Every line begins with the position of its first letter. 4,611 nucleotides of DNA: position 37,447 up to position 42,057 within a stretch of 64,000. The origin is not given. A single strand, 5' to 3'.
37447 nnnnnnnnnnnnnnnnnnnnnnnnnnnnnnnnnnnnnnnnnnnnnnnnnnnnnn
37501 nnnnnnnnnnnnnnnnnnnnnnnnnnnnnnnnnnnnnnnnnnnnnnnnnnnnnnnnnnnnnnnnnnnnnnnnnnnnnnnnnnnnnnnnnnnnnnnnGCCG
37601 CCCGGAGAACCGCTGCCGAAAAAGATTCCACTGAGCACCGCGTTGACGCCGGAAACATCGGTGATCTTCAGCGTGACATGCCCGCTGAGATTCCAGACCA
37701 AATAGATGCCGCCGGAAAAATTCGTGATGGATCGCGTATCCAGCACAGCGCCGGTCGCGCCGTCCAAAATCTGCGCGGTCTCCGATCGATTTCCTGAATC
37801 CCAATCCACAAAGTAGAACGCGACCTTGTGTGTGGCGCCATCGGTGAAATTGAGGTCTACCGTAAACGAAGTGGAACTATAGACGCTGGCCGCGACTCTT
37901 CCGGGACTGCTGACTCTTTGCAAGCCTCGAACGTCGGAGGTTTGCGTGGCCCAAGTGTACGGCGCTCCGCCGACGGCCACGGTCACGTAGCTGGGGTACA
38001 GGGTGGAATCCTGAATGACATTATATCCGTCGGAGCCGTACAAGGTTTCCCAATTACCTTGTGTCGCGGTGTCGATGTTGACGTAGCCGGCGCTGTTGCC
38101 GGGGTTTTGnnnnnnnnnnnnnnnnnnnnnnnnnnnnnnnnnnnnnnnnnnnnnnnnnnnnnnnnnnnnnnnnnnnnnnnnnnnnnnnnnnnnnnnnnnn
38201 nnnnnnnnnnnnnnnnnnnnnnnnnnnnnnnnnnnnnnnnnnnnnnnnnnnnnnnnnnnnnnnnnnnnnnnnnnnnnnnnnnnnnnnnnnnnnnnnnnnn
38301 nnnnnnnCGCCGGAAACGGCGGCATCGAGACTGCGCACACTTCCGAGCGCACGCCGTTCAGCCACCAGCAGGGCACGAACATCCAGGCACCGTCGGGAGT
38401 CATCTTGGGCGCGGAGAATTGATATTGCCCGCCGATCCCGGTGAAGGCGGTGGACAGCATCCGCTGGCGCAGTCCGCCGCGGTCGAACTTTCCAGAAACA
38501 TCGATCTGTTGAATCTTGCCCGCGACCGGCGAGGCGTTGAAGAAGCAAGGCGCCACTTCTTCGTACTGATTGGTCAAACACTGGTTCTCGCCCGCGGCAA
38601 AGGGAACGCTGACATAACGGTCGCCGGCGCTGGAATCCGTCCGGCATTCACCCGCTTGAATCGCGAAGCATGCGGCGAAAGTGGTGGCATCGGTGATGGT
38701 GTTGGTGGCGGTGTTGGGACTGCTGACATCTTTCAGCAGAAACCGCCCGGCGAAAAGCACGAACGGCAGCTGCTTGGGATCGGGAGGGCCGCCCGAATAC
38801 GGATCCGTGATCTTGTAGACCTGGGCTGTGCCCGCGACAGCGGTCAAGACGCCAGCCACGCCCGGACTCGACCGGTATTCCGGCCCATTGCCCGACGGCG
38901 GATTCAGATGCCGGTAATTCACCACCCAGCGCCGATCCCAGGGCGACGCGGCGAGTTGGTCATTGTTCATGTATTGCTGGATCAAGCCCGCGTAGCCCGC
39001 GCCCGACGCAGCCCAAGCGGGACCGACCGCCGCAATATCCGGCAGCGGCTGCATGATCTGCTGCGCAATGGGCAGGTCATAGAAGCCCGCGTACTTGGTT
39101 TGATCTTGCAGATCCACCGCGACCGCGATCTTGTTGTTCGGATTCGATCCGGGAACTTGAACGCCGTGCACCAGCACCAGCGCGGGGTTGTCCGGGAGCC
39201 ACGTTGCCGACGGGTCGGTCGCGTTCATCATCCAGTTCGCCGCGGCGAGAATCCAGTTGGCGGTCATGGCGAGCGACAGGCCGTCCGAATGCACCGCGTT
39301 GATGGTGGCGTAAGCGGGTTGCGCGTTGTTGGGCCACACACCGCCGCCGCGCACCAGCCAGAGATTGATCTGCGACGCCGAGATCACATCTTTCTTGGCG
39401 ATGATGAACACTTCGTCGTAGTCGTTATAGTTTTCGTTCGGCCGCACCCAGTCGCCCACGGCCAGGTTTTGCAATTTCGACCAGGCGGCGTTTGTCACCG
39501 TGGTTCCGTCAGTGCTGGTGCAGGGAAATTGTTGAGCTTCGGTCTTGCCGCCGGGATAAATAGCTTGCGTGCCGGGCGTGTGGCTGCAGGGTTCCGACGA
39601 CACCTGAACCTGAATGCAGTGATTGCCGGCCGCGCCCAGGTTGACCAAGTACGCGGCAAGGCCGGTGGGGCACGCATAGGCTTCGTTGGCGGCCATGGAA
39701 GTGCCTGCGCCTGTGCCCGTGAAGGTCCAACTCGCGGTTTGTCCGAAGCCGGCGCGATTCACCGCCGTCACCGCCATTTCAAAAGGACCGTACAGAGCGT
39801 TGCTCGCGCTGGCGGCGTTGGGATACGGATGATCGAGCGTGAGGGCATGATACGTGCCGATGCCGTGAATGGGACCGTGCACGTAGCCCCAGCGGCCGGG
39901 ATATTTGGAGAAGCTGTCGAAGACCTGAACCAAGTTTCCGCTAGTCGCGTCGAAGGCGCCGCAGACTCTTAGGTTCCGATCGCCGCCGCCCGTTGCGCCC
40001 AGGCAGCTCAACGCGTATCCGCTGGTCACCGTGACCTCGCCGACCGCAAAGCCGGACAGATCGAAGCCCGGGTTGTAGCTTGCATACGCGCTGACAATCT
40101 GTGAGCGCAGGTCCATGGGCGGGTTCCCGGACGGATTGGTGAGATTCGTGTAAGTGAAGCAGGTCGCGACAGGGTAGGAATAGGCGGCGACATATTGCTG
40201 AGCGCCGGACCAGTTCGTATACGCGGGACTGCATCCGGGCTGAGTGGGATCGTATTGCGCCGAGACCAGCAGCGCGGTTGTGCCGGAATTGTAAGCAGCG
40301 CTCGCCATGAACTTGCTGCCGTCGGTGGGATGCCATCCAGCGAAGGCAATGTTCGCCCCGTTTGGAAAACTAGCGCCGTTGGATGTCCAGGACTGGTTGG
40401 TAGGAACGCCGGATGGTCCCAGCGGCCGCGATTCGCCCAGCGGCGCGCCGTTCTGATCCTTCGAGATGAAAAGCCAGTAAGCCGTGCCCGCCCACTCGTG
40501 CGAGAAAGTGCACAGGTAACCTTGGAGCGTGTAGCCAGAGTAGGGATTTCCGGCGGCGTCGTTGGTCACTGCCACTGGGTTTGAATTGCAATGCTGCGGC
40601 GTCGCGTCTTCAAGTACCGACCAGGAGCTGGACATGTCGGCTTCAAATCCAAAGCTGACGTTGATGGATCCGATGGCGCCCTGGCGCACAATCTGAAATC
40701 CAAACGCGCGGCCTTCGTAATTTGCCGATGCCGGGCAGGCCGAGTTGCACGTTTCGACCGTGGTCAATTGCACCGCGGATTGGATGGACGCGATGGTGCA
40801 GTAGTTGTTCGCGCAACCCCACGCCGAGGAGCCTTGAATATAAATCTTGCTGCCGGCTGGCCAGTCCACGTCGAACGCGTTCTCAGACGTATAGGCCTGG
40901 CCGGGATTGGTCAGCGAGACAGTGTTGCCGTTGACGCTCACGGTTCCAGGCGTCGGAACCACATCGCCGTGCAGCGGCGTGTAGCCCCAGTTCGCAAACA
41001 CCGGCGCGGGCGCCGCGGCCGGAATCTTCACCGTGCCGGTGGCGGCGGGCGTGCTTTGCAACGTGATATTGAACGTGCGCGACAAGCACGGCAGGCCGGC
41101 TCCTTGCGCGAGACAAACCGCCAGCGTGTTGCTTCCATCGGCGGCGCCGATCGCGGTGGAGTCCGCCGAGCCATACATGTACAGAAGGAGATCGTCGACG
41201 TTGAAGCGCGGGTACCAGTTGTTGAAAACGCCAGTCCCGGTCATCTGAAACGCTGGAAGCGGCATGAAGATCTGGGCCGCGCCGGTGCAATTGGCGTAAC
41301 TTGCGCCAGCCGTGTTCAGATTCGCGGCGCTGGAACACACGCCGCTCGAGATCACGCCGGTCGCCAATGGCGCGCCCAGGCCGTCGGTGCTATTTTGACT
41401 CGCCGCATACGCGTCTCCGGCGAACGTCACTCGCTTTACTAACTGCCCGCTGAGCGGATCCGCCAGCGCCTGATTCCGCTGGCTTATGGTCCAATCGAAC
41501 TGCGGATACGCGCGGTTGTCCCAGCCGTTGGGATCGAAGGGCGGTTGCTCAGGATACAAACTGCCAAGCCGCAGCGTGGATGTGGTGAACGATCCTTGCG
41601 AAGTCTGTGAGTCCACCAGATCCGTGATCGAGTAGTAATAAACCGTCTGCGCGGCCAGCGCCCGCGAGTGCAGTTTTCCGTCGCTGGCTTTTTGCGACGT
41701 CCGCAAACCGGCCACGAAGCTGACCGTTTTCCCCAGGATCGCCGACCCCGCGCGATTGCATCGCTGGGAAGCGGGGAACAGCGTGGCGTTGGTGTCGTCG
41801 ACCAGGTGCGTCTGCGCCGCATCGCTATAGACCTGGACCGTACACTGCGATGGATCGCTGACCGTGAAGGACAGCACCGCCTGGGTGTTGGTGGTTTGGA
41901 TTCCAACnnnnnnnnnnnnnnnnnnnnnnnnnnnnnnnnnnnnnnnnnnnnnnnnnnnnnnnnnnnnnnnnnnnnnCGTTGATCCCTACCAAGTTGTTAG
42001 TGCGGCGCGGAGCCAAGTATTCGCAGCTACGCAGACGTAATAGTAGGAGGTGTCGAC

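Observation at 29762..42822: Gtr/Arn-like lipid-linked glycosylation operon interlocked with a giant-secreted-protein operon: candidate undescribed cell-surface glycosylation system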

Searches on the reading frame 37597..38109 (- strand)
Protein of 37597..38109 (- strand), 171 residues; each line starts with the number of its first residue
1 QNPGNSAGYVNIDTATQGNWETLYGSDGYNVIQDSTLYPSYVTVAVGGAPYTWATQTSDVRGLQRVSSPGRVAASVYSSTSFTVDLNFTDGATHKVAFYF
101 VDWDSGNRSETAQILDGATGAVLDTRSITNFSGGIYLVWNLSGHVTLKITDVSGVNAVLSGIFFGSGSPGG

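Call 64: search_solved_structures(query=window:37597-38109:-, max_evalue=10)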
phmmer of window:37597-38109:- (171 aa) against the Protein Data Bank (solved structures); distinct sequences matched with E-value up to 10: 0.

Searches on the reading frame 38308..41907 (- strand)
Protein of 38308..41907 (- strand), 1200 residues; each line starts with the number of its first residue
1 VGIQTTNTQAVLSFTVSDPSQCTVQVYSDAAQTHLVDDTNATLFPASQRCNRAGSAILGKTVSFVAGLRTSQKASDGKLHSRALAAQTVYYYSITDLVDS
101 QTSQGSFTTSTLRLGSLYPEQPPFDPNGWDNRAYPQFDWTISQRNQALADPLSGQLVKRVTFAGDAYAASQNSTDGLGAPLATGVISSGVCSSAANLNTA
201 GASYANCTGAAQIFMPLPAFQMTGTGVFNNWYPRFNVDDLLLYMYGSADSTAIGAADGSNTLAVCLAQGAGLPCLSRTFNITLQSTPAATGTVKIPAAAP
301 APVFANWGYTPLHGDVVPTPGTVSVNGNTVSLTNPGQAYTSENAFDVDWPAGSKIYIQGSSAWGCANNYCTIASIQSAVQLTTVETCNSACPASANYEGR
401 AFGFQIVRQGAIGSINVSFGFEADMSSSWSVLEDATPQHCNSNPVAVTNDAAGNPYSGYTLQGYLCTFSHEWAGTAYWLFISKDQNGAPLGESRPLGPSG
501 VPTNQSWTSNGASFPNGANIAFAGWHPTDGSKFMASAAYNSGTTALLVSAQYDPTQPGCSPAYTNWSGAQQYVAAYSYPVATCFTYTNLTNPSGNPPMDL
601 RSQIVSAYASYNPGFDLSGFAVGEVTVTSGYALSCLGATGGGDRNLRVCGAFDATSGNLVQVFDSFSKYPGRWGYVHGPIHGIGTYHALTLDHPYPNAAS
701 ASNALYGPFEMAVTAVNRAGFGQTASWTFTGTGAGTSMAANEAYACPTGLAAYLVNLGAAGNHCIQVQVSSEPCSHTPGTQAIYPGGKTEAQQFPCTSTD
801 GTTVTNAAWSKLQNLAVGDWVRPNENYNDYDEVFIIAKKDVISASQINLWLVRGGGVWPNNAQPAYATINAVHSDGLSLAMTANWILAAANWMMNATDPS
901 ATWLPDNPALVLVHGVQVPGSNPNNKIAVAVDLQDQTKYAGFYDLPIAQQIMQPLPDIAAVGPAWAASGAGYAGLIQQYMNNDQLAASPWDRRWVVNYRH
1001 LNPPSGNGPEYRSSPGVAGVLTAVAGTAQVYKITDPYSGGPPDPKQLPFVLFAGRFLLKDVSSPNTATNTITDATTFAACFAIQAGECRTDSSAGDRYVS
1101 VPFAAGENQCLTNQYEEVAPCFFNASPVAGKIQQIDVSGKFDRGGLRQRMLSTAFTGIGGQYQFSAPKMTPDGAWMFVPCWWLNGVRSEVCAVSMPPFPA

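Call 39: predict_structure(alignment_id=A2)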
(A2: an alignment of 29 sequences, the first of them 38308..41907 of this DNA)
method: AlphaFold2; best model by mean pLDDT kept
length: 1200 residues; sequences in the alignment: 29
mean_pLDDT: 65.6   pTM: 0.63
mean pLDDT of the five models: 65.6, 65.0, 64.0, 62.2, 58.9
residues with pLDDT >= 90: 100; 70-90: 466; 50-70: 324; < 50: 310
segments of 3 or more residues with pLDDT < 50: 115-119, 176-178, 221-232, 312-314, 335-343, 501-503, 564-570, 575-580, 640-645, 665-710, 775-779, 801-812, 822-832, 854-918, 931-938, 949-955, 960-982, 998-1014, 1016-1018, 1036-1048, 1105-1117, 1123-1132, 1156-1165, 1183-1186
pLDDT, mean of each block of 10 residues (from residue 1): 91 92 92 89 92 87 90 82 89 92 92 54 68 73 74 81 63 58 77 86 89 77 40 60 90 87 86 80 89 74 60 50 84 55 57 82 81 77 86 75 83 91 72 60 82 76 83 73 83 73 60 69 78 82 81 72 47 50 78 76 78 65 69 67 52 75 47 30 25 29 36 73 81 64 77 58 78 52 55 53 44 55 38 65 76 48 34 40 29 28 30 42 55 48 56 46 43 39 54 52 31 46 80 55 47 71 84 85 82 81 56 47 40 57 54 47 56 75 54 66
secondary structure, 60 per line:
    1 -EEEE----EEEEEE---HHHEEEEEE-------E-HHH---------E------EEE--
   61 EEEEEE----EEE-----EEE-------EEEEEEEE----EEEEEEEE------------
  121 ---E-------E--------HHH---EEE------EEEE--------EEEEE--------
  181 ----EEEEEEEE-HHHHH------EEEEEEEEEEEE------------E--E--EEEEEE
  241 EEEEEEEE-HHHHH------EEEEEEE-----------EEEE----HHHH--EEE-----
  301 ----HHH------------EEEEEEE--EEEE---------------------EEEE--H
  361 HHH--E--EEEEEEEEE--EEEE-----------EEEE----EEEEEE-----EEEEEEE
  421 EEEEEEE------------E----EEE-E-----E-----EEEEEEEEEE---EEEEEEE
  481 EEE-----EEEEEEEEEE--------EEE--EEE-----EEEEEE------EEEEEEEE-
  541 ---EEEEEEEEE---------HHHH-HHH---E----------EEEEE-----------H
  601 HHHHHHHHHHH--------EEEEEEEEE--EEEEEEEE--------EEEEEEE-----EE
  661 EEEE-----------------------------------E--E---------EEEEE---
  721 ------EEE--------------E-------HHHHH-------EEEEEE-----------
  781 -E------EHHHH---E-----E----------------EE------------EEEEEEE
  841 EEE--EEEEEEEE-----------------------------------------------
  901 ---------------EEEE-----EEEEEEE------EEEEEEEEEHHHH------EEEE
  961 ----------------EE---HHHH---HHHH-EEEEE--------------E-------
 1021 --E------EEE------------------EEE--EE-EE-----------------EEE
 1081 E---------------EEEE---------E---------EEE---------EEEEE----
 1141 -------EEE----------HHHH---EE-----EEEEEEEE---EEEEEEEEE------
elements in order (helices of 4 or more, strands of 3 or more residues): E2-5 E10-15 E22-27 E56-58 E61-66 E71-73 E79-81 E89-96 E101-108 E147-149 E156-159 E168-172 E185-192 H194-198 E205-216 E235-248 H250-254 E261-267 E279-282 H287-290 E293-295 E320-326 E329-332 E354-357 H360-363 E369-377 E380-383 E395-398 E403-408 E414-427 E445-447 E461-470 E474-483 E489-498 E507-509 E512-514 E520-525 E532-539 E544-552 H562-565 E584-588 H600-611 E620-628 E631-638 E647-653 E659-664 E713-717 E727-729 H752-756 E764-769 H790-793 E834-843 E846-853 E916-919 E925-931 E938-946 H947-950 E957-960 H982-985 H989-992 E994-998 E1030-1032 E1051-1053 E1078-1081 E1097-1100 E1120-1122 E1132-1136 E1148-1150 H1161-1164 E1175-1182 E1186-1194

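Call 42: fold_search(model_id=the predicted structure, library=pdb)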
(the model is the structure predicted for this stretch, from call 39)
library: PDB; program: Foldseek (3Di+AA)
matches with E <= 10: 670; with E <= 0.001: 2
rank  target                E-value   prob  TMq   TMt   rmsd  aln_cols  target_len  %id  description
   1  6g5k_B                8.2e-04  0.33  0.06  0.14  20.8       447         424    8  Crystal structure of the binding domain of Botulinum Neurotoxin type B in complex with human synaptotagmin 1 (released 2019-01-16)
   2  6g5k_A                9.1e-04  0.35  0.07  0.15  21.2       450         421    8  Crystal structure of the binding domain of Botulinum Neurotoxin type B in complex with human synaptotagmin 1 (released 2019-01-16)
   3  6uht_A                1.9e-03  0.21  0.07  0.14  21.6       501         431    6  Crystal structure of BoNT/B receptor-binding domain in complex with VHH JLI-G10 (released 2020-03-04)
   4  6qns_A                3.1e-03  0.20  0.07  0.15  21.4       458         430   10  Crystal structure of the binding domain of Botulinum Neurotoxin type B mutant I1248W/V1249W in complex with human syna (released 2020-02-26)
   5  1epw                  3.3e-03  0.16  0.06  0.06  22.3       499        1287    8  CRYSTAL STRUCTURE OF CLOSTRIDIUM NEUROTOXIN TYPE B (released 2000-11-01)
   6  1s0g                  3.3e-03  0.15  0.06  0.06  22.5       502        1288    9  Crystal structure of botulinum neurotoxin type B apo form (released 2004-03-16)
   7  5vmr_A                3.6e-03  0.21  0.07  0.15  20.8       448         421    8  Receptor binding domain of BoNT/B in complex with mini-protein binder Bot.2110.4 (released 2017-09-20)
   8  1z0h_A                4.0e-03  0.12  0.06  0.12  21.9       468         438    9  N-terminal helix reorients in recombinant C-fragment of Clostridium botulinum type B (released 2005-03-15)
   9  2vxr                  4.7e-03  0.21  0.07  0.16  21.1       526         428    7  Crystal Structure of the Botulinum Neurotoxin serotype G binding domain (released 2009-07-07)
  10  2np0_A                5.0e-03  0.15  0.06  0.06  21.7       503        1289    9  Crystal structure of the Botulinum neurotoxin type B complexed with synaptotagamin-II ectodomain (released 2006-12-26)
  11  4kbb_A                5.8e-03  0.11  0.05  0.11  20.6       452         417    8  Structure of Botulinum neurotoxin B binding domain in complex with both synaptotagmin II and GD1a (released 2013-07-03)
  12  6jci                  8.3e-03  0.30  0.09  0.14  27.1       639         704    8  Crystal structure of Prolyl Endopeptidase from Haliotis discus hannai with SUAM-14746 (released 2020-02-05)
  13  6g5f_B                8.8e-03  0.15  0.07  0.09  20.7       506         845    8  Crystal structure of an engineered Botulinum Neurotoxin type B mutant E1191M/S1199Y in complex with human synaptotagmi (released 2019-01-16)
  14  2nm1_A                1.3e-02  0.12  0.06  0.14  21.8       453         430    9  Structure of BoNT/B in complex with its protein receptor (released 2006-12-19)
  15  5efv_C                1.8e-02  0.07  0.06  0.09  28.8       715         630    8  The host-recognition device of Staphylococcus aureus phage Phi11 (released 2016-05-25)
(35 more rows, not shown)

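Call 45: fold_search(model_id=the predicted structure, library=viral)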
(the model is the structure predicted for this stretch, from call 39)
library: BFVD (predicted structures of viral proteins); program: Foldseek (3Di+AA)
matches with E <= 10: 831; with E <= 0.001: 9
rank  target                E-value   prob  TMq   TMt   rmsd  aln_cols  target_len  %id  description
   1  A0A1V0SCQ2            4.2e-05  0.89  0.06  0.07  20.0       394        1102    9  Collagen triple helix repeat motif-containing protein [Indivirus ILV1]
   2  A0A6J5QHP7            7.1e-05  0.21  0.07  0.08  31.2       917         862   10  Uncharacterized protein [uncultured Caudovirales phage]
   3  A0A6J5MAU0            8.7e-05  0.12  0.06  0.07  37.9      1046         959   10  Uncharacterized protein [uncultured Caudovirales phage]
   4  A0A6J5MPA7            9.1e-05  0.97  0.06  0.23  19.7       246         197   12  Uncharacterized protein [uncultured Caudovirales phage]
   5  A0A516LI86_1          2.6e-04  0.08  0.06  0.05  42.0      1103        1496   11  (no name in the UniProt tables at hand)
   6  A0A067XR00            4.8e-04  0.21  0.07  0.07  37.9       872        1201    8  (no name in the UniProt tables at hand)
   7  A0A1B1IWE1            5.3e-04  0.23  0.07  0.12  32.1       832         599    9  (no name in the UniProt tables at hand)
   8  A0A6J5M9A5            6.5e-04  0.20  0.08  0.12  33.0       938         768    8  Uncharacterized protein [uncultured Caudovirales phage]
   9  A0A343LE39            6.8e-04  0.66  0.06  0.15  25.7       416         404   11  Tail fiber protein [Leptospira phage LE3]
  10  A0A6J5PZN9            1.0e-03  0.08  0.05  0.07  36.6       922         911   11  Uncharacterized protein [uncultured Caudovirales phage]
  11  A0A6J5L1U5            1.6e-03  0.20  0.09  0.14  27.1       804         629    9  Uncharacterized protein [uncultured Caudovirales phage]
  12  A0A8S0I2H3            1.7e-03  0.63  0.08  0.25  17.4       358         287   12  (no name in the UniProt tables at hand)
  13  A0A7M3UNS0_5          1.8e-03  0.21  0.08  0.08  30.1       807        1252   10  LamG-like jellyroll fold domain-containing protein [Pyramimonas orientalis virus]
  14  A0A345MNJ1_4          1.9e-03  0.08  0.08  0.08  35.1      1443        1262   10  (no name in the UniProt tables at hand)
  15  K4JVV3                2.1e-03  0.41  0.09  0.09  23.3       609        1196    8  Putative tail protein [Caulobacter phage CcrColossus]
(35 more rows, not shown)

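Call 99: find_related_loci(query=A2, collection=viral_contigs, flank=10000)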
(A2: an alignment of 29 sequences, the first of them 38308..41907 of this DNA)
Query A2 (1200 aa) in viral_contigs; peptide patterns used: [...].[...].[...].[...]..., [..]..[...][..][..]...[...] (x = any residue, [..] = any of these).
579 stretches matched a pattern; 3 encode a relative of the query (tblastn E <= 1e-3); 3 distinct loci.
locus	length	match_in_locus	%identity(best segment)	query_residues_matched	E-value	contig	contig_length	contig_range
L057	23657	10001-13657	28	3-1197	1e-32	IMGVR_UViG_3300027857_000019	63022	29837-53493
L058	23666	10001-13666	36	3-1199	2e-15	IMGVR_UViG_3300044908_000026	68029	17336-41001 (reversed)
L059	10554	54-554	34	994-1165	4e-13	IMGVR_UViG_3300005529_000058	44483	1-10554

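Call 102: search_dna_similar(query=L057:1690-3447:+, collection=phages, mode=protein, max_evalue=0.001, max_rows=6)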
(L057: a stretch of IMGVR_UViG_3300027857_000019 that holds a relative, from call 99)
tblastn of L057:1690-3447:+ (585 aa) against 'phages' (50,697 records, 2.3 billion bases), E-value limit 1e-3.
No match.

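Call 103: search_dna_similar(query=L057:3447-4748:+, collection=phages, mode=protein, max_evalue=0.001, max_rows=6)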
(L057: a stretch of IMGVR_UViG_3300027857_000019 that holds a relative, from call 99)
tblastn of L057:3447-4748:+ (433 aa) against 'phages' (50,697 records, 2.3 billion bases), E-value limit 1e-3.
No match.

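Call 104: search_dna_similar(query=L057:16039-19005:+, collection=phages, mode=protein, max_evalue=0.001, max_rows=6)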
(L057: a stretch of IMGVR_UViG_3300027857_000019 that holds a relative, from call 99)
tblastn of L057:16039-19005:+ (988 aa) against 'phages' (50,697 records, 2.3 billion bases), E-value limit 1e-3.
Records with a match: 1; places in all: 1; records where one place covers at least 80% of the query: 0.
Best place of each record, by identity: 60-80% 1.
By first word of the organism name: Bacteriophage 1.
By host as written in the record: - 1.
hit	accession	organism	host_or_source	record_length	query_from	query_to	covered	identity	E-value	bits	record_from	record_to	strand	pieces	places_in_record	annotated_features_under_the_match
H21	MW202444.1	Bacteriophage sp.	Manatee Spring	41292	30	67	4%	68.4%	3e-7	61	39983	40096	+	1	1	hypothetical protein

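Call 110: search_dna_similar(query=L058:99-2207:+, collection=phages, mode=protein, max_evalue=0.001, max_rows=6)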
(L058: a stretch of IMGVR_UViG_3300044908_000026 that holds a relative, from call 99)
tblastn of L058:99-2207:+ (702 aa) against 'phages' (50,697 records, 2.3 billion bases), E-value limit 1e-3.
No match.

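Call 111: search_dna_similar(query=L057:13984-16029:+, collection=phages, mode=protein, max_evalue=0.001, max_rows=6)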
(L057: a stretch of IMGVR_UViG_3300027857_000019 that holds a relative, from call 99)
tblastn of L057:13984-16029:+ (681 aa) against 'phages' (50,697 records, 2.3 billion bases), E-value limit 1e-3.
No match.
